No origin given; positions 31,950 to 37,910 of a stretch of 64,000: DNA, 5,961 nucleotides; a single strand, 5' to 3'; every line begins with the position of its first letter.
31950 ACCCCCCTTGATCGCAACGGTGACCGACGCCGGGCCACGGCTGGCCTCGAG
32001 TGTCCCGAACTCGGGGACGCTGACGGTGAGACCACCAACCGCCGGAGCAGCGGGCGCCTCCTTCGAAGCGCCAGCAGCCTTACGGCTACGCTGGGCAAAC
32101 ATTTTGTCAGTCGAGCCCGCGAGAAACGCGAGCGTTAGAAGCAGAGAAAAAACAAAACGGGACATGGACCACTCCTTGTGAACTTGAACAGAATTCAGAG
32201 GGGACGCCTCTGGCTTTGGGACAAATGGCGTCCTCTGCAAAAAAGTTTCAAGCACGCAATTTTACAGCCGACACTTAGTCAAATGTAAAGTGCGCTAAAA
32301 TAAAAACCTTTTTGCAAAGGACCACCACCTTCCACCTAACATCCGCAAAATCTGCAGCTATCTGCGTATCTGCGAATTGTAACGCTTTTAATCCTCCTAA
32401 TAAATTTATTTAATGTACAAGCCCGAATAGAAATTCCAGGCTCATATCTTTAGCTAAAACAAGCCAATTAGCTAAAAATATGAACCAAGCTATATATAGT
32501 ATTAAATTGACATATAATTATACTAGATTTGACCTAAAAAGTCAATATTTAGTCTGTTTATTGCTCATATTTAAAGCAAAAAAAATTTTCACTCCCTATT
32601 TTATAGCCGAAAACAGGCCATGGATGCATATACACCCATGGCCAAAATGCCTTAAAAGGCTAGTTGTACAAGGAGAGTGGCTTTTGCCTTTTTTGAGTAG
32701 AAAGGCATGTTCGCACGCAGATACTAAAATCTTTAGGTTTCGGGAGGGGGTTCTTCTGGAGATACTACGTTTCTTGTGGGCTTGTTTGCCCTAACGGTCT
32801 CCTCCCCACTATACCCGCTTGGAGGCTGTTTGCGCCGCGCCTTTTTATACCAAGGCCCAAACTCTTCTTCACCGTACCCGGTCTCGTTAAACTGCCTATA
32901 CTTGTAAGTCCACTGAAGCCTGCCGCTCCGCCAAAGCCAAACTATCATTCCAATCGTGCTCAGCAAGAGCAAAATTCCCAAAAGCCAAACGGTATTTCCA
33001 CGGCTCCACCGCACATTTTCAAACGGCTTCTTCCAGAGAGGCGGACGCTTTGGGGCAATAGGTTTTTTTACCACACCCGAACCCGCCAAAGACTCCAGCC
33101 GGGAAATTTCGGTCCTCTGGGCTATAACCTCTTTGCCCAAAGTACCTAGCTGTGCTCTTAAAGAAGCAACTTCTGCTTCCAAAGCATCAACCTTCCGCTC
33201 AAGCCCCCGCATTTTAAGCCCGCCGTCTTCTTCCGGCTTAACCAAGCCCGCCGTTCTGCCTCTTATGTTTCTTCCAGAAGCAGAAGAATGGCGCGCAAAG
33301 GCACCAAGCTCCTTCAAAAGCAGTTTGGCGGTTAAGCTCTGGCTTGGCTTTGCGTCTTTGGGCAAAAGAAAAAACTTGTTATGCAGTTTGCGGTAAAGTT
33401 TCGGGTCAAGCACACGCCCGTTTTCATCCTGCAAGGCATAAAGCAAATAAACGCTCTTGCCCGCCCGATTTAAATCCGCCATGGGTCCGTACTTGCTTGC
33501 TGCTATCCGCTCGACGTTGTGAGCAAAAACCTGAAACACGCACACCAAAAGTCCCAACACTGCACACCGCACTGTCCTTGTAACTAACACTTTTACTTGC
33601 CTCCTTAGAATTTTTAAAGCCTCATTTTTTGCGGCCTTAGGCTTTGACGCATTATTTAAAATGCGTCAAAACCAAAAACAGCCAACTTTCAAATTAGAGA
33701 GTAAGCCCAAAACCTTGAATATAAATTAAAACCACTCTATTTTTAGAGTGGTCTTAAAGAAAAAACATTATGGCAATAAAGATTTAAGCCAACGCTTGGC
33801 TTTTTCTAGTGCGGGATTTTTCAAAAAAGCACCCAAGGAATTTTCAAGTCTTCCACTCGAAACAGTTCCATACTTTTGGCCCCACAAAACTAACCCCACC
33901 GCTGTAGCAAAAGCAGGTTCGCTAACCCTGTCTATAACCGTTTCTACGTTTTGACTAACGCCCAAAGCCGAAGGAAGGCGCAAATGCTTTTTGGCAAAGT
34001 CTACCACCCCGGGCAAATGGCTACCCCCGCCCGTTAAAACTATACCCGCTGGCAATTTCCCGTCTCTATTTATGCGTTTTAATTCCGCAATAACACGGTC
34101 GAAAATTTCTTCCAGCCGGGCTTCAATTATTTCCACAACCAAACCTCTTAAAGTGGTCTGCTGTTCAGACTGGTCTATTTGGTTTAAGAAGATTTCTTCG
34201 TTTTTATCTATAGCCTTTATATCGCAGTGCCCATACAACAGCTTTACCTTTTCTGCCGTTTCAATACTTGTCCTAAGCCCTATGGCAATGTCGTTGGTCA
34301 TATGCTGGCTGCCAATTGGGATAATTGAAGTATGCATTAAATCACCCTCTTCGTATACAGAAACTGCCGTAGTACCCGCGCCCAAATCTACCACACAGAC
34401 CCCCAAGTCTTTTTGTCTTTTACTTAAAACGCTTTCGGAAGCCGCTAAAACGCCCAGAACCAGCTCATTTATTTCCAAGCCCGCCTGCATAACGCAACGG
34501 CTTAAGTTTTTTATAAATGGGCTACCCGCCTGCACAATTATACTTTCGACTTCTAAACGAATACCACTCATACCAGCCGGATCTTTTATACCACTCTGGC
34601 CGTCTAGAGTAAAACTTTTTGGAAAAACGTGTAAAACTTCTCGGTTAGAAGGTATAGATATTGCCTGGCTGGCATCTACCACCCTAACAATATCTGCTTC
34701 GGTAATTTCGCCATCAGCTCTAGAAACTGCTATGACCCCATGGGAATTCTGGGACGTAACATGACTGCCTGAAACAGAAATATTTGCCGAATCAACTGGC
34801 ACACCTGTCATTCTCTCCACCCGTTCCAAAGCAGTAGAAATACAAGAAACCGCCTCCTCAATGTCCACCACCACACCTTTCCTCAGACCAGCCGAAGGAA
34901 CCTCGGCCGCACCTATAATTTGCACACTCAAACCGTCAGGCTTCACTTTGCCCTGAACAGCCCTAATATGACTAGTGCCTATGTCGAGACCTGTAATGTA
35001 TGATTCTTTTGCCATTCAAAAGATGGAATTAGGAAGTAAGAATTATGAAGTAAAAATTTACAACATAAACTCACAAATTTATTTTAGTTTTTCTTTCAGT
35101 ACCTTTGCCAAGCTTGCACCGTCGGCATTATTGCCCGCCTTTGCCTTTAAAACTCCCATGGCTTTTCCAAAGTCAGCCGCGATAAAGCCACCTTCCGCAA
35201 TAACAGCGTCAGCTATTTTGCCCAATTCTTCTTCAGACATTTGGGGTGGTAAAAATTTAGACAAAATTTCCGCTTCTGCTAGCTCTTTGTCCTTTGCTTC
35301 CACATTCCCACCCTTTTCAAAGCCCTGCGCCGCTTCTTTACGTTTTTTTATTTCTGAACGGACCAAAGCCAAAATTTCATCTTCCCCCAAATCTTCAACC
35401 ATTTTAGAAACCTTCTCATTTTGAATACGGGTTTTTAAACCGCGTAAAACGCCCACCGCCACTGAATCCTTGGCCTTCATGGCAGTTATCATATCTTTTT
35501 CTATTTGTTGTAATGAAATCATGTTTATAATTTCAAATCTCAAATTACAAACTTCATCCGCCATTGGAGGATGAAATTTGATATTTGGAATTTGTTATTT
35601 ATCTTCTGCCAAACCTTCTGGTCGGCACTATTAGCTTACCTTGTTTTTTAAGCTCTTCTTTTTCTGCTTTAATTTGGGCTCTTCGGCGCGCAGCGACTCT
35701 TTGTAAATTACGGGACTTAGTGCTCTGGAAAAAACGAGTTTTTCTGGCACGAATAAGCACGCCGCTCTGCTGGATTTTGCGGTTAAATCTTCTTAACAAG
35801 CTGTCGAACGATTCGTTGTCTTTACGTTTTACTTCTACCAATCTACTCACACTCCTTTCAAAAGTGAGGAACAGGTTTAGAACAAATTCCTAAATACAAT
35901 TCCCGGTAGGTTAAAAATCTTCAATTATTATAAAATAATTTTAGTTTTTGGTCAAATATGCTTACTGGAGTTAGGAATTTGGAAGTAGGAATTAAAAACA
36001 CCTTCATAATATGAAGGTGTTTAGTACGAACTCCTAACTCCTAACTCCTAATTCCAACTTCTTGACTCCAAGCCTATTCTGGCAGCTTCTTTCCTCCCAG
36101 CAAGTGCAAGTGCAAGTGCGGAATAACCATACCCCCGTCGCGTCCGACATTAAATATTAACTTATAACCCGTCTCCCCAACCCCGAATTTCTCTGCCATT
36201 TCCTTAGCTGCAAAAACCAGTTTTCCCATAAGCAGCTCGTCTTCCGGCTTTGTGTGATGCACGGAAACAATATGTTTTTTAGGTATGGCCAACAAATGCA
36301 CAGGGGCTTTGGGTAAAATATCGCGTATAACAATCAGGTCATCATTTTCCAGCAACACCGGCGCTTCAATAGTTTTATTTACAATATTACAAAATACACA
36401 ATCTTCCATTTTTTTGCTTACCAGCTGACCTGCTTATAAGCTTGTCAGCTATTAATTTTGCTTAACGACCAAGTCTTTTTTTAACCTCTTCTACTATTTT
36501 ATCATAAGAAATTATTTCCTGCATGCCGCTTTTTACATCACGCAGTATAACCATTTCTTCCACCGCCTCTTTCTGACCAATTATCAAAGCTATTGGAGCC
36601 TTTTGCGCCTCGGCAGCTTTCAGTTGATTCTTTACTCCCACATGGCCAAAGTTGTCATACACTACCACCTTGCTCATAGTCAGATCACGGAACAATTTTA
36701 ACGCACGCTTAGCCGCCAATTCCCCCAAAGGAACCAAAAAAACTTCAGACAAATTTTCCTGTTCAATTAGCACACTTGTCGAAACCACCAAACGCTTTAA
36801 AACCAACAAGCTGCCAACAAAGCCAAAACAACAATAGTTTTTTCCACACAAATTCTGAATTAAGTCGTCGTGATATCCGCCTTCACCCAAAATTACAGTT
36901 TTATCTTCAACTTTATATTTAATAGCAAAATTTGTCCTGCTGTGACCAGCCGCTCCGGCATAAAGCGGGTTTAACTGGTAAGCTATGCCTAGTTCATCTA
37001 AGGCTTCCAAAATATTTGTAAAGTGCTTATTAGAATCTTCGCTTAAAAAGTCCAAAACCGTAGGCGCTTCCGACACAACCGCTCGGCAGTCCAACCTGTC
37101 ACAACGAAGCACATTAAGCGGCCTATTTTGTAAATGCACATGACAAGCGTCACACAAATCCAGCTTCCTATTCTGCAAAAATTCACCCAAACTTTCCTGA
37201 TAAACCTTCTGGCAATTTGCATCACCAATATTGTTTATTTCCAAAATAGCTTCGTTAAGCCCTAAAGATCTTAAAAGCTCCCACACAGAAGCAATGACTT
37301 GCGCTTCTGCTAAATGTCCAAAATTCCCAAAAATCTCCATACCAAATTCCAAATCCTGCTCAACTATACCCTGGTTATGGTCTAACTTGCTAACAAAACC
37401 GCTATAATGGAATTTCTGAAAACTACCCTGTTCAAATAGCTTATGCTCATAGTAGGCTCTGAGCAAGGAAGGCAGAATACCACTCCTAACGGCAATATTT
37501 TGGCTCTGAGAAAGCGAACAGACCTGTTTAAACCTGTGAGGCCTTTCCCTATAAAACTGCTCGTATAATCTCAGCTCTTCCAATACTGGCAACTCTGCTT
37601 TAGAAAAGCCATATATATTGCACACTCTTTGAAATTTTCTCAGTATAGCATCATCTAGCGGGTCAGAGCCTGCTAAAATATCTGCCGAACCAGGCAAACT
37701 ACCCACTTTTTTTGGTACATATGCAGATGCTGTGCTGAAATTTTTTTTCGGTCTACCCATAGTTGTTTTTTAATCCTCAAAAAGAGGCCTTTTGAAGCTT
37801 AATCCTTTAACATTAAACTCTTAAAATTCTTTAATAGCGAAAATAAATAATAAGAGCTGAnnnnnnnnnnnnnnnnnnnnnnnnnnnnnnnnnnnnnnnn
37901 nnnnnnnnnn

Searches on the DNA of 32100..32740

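Call 72: search_rna_families(source=window, start=32100, end=32740, threshold=evalue, max_evalue=1)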
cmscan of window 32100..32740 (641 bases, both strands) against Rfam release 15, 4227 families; matches with E-value up to 1: 2.
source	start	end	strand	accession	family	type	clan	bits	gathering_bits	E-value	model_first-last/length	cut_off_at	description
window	32445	32480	-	RF03938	mir-4662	Gene; miRNA;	-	20.5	97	0.25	1-67/67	no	mir-4662 microRNA precursor family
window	32225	32329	-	RF03489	mir-4796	Gene; miRNA;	-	18.3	90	0.74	1-93/93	no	mir-4796 microRNA precursor family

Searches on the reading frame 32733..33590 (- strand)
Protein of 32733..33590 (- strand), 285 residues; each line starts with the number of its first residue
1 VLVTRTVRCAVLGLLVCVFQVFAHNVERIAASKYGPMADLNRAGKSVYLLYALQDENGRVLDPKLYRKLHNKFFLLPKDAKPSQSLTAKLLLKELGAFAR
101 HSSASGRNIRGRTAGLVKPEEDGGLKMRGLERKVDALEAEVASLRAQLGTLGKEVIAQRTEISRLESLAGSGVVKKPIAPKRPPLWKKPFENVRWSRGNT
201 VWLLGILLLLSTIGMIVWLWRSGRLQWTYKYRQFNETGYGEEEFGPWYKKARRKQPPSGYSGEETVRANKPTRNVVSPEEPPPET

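Call 13: search_protein_families(library=pfam, proteins=[window:32733-33590:-], max_evalue=0.1)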
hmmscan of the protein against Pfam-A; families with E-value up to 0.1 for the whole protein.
window:32733-33590:- (285 aa): 3 families
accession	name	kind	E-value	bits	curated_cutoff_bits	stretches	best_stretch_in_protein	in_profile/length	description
PF00170.26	bZIP_1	-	0.022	15.3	27.6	1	128-156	29-57/64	bZIP transcription factor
PF07716.20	bZIP_2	-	0.034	14.7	22.3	1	126-154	26-54/54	Basic region leucine zipper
PF04102.17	SlyX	-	0.094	13.8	30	1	130-166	1-37/67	SlyX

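Call 14: search_protein_families(library=phrogs, proteins=[window:32733-33590:-], max_evalue=0.01)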
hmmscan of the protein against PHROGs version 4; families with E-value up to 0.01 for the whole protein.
window:32733-33590:- (285 aa): 0 families

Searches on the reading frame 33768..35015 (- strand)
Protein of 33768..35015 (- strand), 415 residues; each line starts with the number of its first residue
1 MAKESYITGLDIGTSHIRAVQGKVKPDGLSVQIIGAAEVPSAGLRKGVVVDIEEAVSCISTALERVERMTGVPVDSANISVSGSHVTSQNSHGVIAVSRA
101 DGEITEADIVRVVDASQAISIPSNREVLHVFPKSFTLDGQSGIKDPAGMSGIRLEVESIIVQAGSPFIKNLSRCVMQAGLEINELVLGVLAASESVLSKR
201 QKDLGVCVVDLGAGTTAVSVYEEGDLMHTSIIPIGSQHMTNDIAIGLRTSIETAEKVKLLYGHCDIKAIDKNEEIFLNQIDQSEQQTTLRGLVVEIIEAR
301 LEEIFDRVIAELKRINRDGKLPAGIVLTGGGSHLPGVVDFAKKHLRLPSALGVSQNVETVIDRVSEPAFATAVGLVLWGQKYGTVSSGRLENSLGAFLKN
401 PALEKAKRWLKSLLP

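Call 74: search_protein_families(library=pfam, proteins=[window:33768-35015:-], max_evalue=0.001)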
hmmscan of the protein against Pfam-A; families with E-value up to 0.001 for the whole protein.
window:33768-35015:- (415 aa): 6 families
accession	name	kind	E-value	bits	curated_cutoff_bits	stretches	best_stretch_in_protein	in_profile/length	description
PF14450.12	FtsA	-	2.8e-36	125.1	31.8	1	207-374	1-127/127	Cell division protein FtsA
PF02491.25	SHS2_FTSA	-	4.4e-29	101.1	25.4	1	83-161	1-78/79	SHS2 domain inserted in FTSA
PF11104.14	PilM_2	-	6.6e-10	38.9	27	1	194-259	170-235/340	Type IV pilus assembly protein PilM;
PF06723.19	MreB_Mbl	-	9.5e-09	35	27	1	202-351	143-303/327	MreB/Mbl protein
PF06277.17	EutA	-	1.2e-05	24.9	27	1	177-331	118-264/475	Ethanolamine utilisation protein EutA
PF25216.1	Volactin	-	0.00064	19.7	35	0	210-374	172-316/321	Volactin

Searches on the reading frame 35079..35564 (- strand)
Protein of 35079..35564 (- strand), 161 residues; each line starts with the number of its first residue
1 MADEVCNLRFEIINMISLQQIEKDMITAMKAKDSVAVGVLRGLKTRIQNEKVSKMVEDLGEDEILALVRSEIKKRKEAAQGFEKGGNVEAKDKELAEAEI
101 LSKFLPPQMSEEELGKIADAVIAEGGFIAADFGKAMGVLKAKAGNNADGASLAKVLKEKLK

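Call 74: search_protein_families(library=pfam, proteins=[window:35079-35564:-], max_evalue=0.001)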
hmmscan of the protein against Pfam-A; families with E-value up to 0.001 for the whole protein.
window:35079-35564:- (161 aa): 1 family
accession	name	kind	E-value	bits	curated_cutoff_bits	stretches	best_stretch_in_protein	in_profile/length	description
PF09424.15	YqeY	-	6.4e-34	117.5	27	1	19-160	2-143/143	Yqey-like protein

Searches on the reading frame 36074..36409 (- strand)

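Call 74: search_protein_families(library=pfam, proteins=[window:36074-36409:-], max_evalue=0.001)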
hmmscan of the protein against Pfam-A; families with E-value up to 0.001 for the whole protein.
window:36074-36409:- (111 aa): 2 families
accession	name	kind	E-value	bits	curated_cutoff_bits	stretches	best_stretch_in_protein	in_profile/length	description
PF01230.28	HIT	-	3.2e-21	76.2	21.5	1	12-108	2-97/98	HIT domain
PF11969.13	DcpS_C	-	1.3e-20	74.4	24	1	4-105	2-101/114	Scavenger mRNA decapping enzyme C-term binding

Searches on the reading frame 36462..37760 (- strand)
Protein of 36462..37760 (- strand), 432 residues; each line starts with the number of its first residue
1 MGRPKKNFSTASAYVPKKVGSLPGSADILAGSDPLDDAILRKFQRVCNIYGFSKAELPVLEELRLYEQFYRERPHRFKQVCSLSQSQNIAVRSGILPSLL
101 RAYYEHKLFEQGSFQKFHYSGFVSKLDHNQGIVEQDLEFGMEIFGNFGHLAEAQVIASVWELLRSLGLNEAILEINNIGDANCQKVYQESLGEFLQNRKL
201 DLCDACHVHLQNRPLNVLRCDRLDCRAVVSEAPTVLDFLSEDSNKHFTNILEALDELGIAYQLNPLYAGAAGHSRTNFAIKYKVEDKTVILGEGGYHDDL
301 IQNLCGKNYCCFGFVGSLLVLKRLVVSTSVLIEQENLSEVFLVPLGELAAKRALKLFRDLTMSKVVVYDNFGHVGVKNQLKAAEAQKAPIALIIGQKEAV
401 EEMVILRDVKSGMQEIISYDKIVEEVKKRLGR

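Call 75: search_protein_families(library=pfam, proteins=[window:36462-37760:-], max_evalue=0.001)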
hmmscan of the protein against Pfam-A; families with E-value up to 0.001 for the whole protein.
window:36462-37760:- (432 aa): 2 families
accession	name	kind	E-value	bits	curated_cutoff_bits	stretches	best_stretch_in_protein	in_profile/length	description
PF13393.11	tRNA-synt_His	-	1.1e-15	58.2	25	1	38-315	15-302/308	Histidyl-tRNA synthetase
PF03129.25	HGTP_anticodon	-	3.3e-10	40.4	21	1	339-429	1-94/94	Anticodon binding domain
